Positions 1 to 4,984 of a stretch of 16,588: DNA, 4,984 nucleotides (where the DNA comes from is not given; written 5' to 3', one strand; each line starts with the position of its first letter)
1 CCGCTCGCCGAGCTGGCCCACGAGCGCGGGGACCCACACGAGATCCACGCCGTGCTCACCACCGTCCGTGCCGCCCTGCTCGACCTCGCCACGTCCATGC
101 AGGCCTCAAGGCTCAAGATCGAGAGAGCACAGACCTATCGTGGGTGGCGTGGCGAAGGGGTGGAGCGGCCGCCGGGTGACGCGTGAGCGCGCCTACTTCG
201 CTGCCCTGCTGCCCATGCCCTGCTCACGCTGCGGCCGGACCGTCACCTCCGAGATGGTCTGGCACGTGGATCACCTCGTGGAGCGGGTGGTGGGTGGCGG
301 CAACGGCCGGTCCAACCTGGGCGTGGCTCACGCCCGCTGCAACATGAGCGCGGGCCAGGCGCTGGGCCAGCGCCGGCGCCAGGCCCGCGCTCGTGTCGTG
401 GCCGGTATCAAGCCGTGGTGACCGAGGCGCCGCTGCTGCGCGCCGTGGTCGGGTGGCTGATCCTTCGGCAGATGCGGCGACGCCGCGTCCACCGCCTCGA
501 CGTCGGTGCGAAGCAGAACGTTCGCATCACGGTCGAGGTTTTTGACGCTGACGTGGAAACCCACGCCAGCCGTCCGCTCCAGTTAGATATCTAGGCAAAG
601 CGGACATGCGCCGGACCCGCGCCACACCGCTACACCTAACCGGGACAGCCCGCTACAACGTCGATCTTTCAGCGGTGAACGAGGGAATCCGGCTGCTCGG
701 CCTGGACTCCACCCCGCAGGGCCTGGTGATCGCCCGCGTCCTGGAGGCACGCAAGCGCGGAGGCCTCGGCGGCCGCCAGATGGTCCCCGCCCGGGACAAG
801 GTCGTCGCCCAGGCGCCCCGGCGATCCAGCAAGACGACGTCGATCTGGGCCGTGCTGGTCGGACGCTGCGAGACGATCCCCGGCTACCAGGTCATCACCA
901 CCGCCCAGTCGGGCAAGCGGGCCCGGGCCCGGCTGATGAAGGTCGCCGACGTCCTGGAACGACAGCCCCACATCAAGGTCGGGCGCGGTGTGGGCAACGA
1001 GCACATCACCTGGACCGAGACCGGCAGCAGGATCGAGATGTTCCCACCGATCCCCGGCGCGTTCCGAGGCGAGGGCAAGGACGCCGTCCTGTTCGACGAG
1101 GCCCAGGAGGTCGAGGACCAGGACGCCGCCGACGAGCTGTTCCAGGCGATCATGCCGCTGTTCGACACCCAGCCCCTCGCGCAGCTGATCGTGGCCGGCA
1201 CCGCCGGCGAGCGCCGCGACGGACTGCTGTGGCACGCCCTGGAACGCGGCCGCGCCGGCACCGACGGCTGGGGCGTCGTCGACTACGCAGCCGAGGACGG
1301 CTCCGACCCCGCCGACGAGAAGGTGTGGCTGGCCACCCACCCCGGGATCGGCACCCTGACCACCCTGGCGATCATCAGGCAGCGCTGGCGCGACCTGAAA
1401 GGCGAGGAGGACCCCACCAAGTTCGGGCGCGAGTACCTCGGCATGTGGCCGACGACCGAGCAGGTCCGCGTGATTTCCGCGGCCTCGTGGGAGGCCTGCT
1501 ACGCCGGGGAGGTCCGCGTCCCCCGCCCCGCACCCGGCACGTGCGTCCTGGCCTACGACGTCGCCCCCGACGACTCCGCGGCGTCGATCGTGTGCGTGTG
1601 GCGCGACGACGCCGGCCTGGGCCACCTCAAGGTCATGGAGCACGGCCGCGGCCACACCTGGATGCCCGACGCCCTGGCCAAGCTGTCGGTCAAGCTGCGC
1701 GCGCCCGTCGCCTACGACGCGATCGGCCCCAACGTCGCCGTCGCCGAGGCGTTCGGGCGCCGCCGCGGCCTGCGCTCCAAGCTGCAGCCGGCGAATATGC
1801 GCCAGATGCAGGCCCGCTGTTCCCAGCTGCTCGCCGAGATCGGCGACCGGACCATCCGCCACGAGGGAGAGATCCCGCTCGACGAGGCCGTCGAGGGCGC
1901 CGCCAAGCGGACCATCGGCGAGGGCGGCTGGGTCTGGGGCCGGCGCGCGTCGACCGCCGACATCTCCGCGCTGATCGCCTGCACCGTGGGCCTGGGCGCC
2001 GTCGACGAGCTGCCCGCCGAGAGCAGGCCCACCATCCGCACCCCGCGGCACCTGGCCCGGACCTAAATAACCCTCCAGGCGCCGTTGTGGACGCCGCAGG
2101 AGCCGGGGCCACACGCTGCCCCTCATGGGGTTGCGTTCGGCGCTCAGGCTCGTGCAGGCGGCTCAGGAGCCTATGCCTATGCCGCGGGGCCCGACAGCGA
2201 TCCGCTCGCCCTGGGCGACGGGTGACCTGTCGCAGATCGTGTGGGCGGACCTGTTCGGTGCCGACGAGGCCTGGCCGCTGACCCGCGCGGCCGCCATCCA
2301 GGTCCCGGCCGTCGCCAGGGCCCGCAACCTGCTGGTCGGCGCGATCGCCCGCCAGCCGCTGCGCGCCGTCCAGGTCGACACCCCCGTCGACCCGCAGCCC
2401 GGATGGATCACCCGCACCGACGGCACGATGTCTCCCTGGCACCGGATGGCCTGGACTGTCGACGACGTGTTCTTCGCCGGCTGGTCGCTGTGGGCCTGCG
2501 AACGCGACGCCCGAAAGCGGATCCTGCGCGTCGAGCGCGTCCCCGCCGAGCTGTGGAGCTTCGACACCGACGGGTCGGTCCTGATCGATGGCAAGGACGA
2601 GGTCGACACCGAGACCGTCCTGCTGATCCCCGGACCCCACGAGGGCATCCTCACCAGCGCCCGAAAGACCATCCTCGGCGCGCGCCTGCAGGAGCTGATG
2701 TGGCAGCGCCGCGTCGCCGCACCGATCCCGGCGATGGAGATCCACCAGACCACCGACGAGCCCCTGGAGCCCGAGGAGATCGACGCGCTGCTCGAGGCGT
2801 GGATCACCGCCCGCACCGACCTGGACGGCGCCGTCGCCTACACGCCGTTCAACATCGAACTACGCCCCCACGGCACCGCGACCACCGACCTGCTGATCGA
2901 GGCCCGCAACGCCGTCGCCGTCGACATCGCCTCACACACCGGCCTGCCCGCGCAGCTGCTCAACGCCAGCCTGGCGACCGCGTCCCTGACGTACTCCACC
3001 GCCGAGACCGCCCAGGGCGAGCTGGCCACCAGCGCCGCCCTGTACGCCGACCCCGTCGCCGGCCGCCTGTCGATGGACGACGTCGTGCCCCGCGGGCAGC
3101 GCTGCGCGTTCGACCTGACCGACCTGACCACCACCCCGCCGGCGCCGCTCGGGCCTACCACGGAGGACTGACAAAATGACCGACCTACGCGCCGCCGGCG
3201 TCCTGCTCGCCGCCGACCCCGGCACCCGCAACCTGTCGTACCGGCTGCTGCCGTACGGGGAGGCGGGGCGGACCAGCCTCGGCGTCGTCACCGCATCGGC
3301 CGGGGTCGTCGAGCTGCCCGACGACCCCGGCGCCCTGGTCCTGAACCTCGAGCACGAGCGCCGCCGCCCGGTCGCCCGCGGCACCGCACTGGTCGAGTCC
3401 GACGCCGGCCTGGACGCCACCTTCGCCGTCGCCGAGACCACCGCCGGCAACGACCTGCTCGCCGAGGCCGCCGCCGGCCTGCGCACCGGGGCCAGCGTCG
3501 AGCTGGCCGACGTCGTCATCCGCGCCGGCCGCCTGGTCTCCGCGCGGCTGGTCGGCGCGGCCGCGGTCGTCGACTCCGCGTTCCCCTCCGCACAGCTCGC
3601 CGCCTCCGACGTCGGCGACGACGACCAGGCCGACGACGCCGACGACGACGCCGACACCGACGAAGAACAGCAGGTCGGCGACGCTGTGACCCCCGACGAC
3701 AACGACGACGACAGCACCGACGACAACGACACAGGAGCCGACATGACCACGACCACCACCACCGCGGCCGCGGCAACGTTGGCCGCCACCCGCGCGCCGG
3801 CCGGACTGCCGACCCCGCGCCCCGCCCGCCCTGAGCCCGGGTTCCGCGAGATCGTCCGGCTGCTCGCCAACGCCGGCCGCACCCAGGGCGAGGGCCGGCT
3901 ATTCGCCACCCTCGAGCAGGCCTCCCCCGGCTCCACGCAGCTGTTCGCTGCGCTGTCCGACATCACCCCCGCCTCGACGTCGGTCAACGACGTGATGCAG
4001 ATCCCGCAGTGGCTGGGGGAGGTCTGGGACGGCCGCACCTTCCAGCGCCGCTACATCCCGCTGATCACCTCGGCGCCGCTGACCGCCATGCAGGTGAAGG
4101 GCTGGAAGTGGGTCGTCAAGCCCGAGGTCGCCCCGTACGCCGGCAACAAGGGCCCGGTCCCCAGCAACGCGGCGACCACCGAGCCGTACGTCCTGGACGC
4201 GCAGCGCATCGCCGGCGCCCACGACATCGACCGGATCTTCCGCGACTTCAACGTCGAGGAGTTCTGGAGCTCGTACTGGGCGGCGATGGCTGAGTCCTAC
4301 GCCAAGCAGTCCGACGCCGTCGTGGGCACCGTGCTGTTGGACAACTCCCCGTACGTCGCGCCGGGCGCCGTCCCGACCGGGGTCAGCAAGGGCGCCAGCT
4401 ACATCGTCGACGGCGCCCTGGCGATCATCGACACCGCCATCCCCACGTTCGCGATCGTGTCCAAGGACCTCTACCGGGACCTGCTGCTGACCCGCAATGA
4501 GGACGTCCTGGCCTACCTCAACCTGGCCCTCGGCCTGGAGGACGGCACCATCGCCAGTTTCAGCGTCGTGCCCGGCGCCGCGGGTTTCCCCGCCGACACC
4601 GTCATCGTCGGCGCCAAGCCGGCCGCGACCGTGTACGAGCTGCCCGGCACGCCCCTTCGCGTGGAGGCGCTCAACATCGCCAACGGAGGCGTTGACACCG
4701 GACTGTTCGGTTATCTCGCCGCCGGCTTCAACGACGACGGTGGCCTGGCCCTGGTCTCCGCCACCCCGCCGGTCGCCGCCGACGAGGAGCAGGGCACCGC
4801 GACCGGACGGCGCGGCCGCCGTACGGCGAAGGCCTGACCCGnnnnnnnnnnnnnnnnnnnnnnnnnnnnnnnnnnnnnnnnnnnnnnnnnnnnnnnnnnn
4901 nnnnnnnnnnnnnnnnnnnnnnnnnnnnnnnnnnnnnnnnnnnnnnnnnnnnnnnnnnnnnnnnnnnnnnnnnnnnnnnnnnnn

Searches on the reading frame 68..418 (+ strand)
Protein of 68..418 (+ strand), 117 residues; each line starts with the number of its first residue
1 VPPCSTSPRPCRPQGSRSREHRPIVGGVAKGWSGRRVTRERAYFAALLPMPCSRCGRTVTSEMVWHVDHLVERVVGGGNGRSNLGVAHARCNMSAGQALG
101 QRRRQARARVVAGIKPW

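Call 33: search_protein_families(library=phrogs, proteins=[window:68-418:+], max_evalue=0.001)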
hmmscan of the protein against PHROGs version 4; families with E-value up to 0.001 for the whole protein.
window:68-418:+ (117 aa): 11 families
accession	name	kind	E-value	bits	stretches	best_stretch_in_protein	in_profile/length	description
phrog_7785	-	DNA, RNA and nucleotide metabolism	2.7e-09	38.2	1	52-108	73-124/147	HNH endonuclease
phrog_6050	-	DNA, RNA and nucleotide metabolism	1.1e-08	35.4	1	36-96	298-358/402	HNH endonuclease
phrog_5718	-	DNA, RNA and nucleotide metabolism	2.9e-07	30.8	1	39-114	118-191/394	HNH endonuclease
phrog_333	-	DNA, RNA and nucleotide metabolism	9.2e-06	26.9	1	51-108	35-91/138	HNH endonuclease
phrog_4590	-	unknown function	1.1e-05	26.8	1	66-107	52-93/100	-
phrog_1271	-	DNA, RNA and nucleotide metabolism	1.7e-05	25.4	1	33-105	252-325/361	HNH endonuclease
phrog_338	-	DNA, RNA and nucleotide metabolism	2.7e-05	24.7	1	48-100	203-264/340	HNH endonuclease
phrog_1035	-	DNA, RNA and nucleotide metabolism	3.3e-05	24.9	1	49-98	159-213/271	endonuclease VII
phrog_589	-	DNA, RNA and nucleotide metabolism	9.3e-05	23.2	1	31-107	73-150/179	HNH endonuclease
phrog_2214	-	DNA, RNA and nucleotide metabolism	0.00015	22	1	41-97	185-238/429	HNH endonuclease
phrog_9508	-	DNA, RNA and nucleotide metabolism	0.00034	21.6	1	62-100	38-76/171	HNH endonuclease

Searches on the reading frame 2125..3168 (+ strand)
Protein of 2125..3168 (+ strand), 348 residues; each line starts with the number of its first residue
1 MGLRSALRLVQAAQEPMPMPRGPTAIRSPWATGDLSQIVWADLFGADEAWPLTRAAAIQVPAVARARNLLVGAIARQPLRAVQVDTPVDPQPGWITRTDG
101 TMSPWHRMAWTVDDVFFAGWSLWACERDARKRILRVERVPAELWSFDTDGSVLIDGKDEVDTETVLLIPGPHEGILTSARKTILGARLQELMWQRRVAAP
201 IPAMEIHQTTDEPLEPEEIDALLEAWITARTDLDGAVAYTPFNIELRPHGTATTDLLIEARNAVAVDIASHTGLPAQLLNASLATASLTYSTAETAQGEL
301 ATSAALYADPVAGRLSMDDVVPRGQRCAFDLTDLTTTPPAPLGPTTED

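Call 32: search_protein_families(library=phrogs, proteins=[window:2125-3168:+], max_evalue=0.001)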
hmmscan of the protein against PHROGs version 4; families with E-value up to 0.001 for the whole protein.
window:2125-3168:+ (348 aa): 1 family
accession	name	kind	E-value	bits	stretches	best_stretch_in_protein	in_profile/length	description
phrog_12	-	head and packaging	1.2e-11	45.3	1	49-295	78-341/646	portal protein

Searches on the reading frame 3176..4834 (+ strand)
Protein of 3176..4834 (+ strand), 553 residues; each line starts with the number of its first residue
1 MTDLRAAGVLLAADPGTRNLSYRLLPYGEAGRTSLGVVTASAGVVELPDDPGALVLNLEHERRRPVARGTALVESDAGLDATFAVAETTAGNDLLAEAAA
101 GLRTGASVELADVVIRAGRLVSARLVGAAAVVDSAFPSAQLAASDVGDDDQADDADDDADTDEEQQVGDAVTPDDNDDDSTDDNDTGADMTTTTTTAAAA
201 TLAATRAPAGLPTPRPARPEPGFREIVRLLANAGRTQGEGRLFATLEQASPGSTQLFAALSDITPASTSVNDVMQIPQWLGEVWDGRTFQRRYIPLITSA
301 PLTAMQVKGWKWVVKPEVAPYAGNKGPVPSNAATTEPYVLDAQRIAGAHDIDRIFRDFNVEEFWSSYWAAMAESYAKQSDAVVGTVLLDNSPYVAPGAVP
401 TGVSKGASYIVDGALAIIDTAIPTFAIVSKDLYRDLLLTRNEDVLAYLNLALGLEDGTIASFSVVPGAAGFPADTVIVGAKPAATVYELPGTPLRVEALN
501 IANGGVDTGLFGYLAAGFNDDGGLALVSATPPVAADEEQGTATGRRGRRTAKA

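Call 32: search_protein_families(library=phrogs, proteins=[window:3176-4834:+], max_evalue=0.001)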
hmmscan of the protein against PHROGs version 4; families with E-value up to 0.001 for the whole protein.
window:3176-4834:+ (553 aa): 1 family
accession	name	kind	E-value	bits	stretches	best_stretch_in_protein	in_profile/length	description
phrog_2263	-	head and packaging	1.9e-57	196.4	1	7-535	28-549/551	major head protein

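Call 61: search_dna_similar(query=window:3176-4834:+, collection=phages, mode=protein, max_rows=25)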
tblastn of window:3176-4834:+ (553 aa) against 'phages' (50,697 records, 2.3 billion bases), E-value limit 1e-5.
Records with a match: 87; places in all: 87; records where one place covers at least 80% of the query: 0.
Best place of each record, by identity: <60% 87.
By first word of the organism name: Arthrobacter 63; Gordonia 17; Curtobacterium 2; Rhodococcus 2; Microbacterium 1; Pseudomonas 1; Caudoviricetes 1.
By host as written in the record: Arthrobacter sp. ATCC 21022 41; Arthrobacter globiformis B-2979 12; Gordonia terrae 3612 6; Gordonia neofelifaecis NRRL 59395 5; Arthrobacter sulfureus NRRL B-14730 SEA 5; Arthrobacter globiformis NRRL B-2979 SEA 4; Rhodococcus rhodochrous str. Rrho39 2; Gordonia malaquae BEN700 2; and 9 more.
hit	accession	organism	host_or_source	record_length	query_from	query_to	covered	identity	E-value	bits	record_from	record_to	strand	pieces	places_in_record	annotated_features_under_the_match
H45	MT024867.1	Arthrobacter phage BlueFeather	Arthrobacter globiformis B-2979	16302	1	513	75%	42.5%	4e-47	293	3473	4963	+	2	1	5: major capsid and protease fusion protein | 4: portal protein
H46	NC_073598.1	Arthrobacter phage BlueFeather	Arthrobacter globiformis B-2979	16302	1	513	75%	42.5%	4e-47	293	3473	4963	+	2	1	5: major capsid and protease fusion protein | 4: portal protein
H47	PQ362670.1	Arthrobacter phage Piku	Arthrobacter globiformis B-2979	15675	4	513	76%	38.9%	4e-47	253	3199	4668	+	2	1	3: major capsid and protease fusion protein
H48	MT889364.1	Arthrobacter phage Yavru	Arthrobacter globiformis B-2979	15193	4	513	76%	38.7%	2e-47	254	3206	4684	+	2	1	3: major capsid and protease fusion protein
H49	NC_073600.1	Arthrobacter phage Yavru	Arthrobacter globiformis B-2979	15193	4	513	76%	38.7%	2e-47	254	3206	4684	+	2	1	3: major capsid and protease fusion protein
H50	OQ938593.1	Arthrobacter phage Berka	Arthrobacter globiformis B-2979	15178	4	513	72%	40.8%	6e-35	270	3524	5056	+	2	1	6: major capsid and protease fusion protein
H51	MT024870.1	Arthrobacter phage Whytu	Arthrobacter globiformis B-2979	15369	4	513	72%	39.1%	2e-45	250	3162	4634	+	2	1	3: major capsid and protease fusion protein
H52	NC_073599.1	Arthrobacter phage Whytu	Arthrobacter globiformis B-2979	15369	4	513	72%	39.1%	2e-45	250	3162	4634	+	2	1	3: major capsid and protease fusion protein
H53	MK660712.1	Gordonia phage EricDab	Gordonia neofelifaecis NRRL 59395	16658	25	531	73%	37.8%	1e-47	244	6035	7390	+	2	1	9: major capsid and protease fusion protein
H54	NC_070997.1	Gordonia phage EricDab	Gordonia neofelifaecis NRRL 59395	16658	25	531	73%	37.8%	1e-47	244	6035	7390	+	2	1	9: major head protein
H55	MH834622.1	Arthrobacter phage Noely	Arthrobacter globiformis NRRL B-2979 SEA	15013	8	531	75%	36.6%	4e-28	232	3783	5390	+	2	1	5: major capsid and protease fusion protein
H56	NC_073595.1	Arthrobacter phage Noely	Arthrobacter globiformis NRRL B-2979 SEA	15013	8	531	75%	36.6%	4e-28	232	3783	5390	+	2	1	5: major capsid and protease fusion protein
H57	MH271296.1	Gordonia phage Emperor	Gordonia terrae 3612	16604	5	530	70%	38.5%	1e-43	231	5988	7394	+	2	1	10: capsid and capsid maturation protease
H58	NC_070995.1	Gordonia phage Emperor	Gordonia terrae 3612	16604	5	530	70%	38.5%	1e-43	231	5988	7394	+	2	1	10: major head protein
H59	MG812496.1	Gordonia phage SallySpecial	Gordonia terrae 3612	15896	11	527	68%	38.1%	2e-40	224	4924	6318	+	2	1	major capsid and capsid maturation protease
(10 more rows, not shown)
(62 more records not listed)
